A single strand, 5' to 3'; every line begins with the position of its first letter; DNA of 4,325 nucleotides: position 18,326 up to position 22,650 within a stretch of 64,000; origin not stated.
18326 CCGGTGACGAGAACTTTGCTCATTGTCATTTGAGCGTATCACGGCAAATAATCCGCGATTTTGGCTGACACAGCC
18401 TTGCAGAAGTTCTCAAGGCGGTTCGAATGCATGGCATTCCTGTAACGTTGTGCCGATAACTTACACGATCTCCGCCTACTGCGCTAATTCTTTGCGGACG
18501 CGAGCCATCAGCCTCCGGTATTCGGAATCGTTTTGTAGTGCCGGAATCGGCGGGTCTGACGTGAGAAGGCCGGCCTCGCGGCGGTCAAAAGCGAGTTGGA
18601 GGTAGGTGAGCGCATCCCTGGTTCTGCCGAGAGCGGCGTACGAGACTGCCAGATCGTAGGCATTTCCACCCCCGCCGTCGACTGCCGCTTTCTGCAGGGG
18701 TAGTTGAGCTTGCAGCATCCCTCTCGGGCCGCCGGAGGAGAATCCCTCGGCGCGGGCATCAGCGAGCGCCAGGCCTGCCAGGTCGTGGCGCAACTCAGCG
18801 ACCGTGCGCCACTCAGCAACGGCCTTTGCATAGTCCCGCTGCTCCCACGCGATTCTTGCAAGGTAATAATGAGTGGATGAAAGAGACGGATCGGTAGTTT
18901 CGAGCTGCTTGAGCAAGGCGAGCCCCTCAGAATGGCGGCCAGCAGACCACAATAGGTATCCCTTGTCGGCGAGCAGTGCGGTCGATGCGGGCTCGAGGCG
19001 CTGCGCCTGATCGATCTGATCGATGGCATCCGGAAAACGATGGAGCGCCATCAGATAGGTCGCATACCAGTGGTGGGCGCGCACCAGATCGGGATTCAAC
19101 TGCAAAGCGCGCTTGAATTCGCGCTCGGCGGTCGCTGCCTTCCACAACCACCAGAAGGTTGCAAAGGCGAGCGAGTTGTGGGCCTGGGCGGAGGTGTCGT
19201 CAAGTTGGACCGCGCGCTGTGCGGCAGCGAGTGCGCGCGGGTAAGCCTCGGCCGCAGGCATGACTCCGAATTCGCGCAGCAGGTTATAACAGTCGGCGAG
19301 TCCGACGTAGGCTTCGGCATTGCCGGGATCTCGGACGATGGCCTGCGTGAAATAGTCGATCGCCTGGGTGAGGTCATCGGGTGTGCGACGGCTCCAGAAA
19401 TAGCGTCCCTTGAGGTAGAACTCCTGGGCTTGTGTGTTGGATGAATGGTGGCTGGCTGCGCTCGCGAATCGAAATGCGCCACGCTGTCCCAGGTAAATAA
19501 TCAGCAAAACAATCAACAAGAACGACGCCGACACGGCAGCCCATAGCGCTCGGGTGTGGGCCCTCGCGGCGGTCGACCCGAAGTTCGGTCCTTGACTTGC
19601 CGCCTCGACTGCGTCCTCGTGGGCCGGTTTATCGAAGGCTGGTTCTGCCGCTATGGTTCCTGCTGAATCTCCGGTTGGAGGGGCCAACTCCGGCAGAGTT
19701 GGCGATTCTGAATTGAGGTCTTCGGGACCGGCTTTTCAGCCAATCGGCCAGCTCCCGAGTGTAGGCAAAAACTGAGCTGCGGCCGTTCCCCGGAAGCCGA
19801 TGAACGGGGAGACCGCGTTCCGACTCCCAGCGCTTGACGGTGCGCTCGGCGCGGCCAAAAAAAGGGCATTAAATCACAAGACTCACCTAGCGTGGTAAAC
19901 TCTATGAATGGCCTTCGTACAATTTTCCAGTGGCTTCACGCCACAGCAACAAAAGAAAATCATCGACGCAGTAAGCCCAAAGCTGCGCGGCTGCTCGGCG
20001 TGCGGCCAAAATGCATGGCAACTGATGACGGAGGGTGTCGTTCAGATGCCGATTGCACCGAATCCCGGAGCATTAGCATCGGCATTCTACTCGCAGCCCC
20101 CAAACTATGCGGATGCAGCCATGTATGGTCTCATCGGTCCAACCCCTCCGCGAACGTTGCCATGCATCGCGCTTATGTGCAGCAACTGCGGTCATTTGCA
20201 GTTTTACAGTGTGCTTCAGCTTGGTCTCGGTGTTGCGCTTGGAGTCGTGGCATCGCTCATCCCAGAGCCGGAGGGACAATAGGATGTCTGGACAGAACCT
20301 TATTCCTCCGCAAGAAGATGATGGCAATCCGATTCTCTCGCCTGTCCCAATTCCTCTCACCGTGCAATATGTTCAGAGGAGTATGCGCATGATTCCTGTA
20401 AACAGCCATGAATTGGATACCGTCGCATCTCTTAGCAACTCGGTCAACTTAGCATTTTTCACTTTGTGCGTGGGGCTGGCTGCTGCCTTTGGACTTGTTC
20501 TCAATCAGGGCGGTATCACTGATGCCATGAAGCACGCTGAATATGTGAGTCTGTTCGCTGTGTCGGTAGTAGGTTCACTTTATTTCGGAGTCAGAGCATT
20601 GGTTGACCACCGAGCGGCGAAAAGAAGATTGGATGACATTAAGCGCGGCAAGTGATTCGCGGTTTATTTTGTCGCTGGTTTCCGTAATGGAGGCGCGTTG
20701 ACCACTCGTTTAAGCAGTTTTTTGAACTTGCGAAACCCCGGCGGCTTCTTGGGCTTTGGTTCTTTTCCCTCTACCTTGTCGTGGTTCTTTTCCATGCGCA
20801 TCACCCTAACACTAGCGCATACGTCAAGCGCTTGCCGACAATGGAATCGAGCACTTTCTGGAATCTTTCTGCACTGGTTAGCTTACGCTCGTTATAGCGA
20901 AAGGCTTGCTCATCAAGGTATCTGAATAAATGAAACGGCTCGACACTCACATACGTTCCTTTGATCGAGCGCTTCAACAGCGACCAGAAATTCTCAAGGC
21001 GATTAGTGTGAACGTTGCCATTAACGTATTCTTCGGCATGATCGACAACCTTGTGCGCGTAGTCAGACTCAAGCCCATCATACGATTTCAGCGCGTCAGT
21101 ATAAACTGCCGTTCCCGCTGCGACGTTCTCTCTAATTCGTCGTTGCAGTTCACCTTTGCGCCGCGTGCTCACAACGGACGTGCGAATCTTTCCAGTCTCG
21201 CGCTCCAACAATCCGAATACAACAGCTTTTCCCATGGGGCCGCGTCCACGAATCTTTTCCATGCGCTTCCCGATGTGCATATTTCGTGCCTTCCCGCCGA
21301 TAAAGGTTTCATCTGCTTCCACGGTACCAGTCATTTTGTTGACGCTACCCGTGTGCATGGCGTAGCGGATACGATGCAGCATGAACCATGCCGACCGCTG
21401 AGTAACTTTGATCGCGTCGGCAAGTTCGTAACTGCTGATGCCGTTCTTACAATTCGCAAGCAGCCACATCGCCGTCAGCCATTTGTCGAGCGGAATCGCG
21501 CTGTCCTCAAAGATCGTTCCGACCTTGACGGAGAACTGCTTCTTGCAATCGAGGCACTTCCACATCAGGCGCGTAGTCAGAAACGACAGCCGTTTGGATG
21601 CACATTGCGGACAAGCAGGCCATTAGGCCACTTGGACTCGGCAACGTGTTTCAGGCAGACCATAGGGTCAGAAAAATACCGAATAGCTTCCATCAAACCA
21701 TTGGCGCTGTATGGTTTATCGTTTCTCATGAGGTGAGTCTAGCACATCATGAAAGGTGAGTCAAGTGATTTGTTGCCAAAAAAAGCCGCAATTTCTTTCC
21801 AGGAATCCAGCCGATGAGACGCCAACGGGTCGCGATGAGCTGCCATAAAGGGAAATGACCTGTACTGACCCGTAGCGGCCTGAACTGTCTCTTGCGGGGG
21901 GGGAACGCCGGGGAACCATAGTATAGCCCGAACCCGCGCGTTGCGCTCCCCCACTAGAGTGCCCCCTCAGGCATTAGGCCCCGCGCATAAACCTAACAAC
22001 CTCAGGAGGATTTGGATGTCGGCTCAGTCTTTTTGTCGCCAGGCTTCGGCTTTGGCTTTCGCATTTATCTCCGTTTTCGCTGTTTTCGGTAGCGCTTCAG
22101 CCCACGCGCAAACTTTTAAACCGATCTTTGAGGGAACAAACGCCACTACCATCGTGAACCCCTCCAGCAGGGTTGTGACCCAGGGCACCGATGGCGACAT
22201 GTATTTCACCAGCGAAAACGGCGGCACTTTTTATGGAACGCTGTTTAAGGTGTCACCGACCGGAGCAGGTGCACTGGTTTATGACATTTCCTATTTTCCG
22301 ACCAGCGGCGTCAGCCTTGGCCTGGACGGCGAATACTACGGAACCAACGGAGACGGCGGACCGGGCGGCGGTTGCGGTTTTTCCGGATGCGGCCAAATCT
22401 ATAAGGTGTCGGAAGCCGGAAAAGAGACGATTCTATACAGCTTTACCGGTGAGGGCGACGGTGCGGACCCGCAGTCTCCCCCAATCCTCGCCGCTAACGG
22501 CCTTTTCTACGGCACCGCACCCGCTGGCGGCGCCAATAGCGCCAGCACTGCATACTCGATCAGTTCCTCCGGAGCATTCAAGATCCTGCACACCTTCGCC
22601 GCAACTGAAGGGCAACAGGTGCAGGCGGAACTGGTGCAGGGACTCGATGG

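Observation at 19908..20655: Two-gene passenger module (zinc-ribbon-like protein + small 2-TM protein): candidate undescribed mobile toxin/defence-type system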

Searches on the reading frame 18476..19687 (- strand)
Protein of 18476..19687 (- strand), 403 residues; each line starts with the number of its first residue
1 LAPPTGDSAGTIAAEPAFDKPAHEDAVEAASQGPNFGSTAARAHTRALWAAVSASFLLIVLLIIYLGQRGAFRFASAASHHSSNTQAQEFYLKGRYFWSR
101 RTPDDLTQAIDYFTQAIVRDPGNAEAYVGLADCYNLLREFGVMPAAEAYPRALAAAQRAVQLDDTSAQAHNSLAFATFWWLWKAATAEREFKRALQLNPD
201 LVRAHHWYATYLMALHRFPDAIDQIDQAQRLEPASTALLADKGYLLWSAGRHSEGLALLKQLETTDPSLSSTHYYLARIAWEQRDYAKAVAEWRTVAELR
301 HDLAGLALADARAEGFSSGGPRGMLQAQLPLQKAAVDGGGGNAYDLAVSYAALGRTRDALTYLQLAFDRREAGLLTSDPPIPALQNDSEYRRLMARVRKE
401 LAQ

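Call 3: search_protein_families(library=pfam, proteins=[window:18476-19687:-], max_evalue=1)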
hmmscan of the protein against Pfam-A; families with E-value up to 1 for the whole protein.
window:18476-19687:- (403 aa): 16 families
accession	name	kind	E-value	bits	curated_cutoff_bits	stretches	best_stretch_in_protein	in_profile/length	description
PF14559.12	TPR_19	-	2.2e-14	53.9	25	3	105-135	6-36/68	Tetratricopeptide repeat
PF07719.23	TPR_2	-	3.2e-13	49.1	27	2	272-300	3-31/34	Tetratricopeptide repeat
PF13431.12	TPR_17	-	1.6e-12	47.1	24.4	2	112-138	1-27/34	Tetratricopeptide repeat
PF13432.12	TPR_16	-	3.6e-12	46.9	32.7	4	209-268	4-63/65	Tetratricopeptide repeat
PF13428.12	TPR_14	-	1.1e-09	38.4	23.5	3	203-243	2-42/44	Tetratricopeptide repeat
PF00515.34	TPR_1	-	1.2e-09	38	27.8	1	105-123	16-34/34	Tetratricopeptide repeat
PF13414.12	TPR_11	-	3.6e-09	36.6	26.8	3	149-176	10-37/42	TPR repeat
PF23914.1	TPR_CcmH_CycH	-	1.8e-06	28.3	42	1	213-299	61-150/158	Cytochrome c-type biogenesis protein H TPR domain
PF13181.12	TPR_8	-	0.00031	21.1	25.7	0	344-370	5-31/34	Tetratricopeptide repeat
PF13174.12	TPR_6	-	0.00034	21.5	26.3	0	344-364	4-24/33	Tetratricopeptide repeat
PF24575.1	TPR_Slam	-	0.00034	21.4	35.2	1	258-305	37-82/104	Surface lipoprotein assembly modifier, N-terminal TPR repeats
PF13424.12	TPR_12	-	0.0021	18.6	30.1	1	344-371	49-76/77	Tetratricopeptide repeat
PF12895.13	ANAPC3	-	0.0075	17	27.2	1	191-260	12-80/82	Anaphase-promoting complex, cyclosome, subunit 3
PF25063.1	ARM_TT21_C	-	0.019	15.3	35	1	86-235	17-162/209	Tetratricopeptide repeat protein 21 C-terminal ARM domain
PF13374.12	TPR_10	-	0.042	14.3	27.5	1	345-372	7-34/42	Tetratricopeptide repeat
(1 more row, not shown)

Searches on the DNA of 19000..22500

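Call 95: search_rna_families(source=window, start=19000, end=22500, threshold=evalue, max_evalue=1)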
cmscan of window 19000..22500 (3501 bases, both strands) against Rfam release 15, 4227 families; matches with E-value up to 1: 0.
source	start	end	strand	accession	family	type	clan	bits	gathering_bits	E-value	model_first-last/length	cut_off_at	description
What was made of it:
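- Tried and rejected: Rfam found nothing in 19000-22500 (call 95).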

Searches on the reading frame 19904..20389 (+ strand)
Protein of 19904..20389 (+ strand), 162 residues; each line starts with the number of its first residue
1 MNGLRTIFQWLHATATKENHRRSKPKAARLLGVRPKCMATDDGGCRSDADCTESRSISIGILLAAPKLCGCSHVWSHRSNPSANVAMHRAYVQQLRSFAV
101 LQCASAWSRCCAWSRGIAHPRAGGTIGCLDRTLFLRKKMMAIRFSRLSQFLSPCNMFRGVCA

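Call 93: search_protein_families(library=pfam, proteins=[window:19904-20389:+], max_evalue=0.1)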
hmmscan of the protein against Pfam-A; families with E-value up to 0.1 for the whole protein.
window:19904-20389:+ (162 aa): 0 families
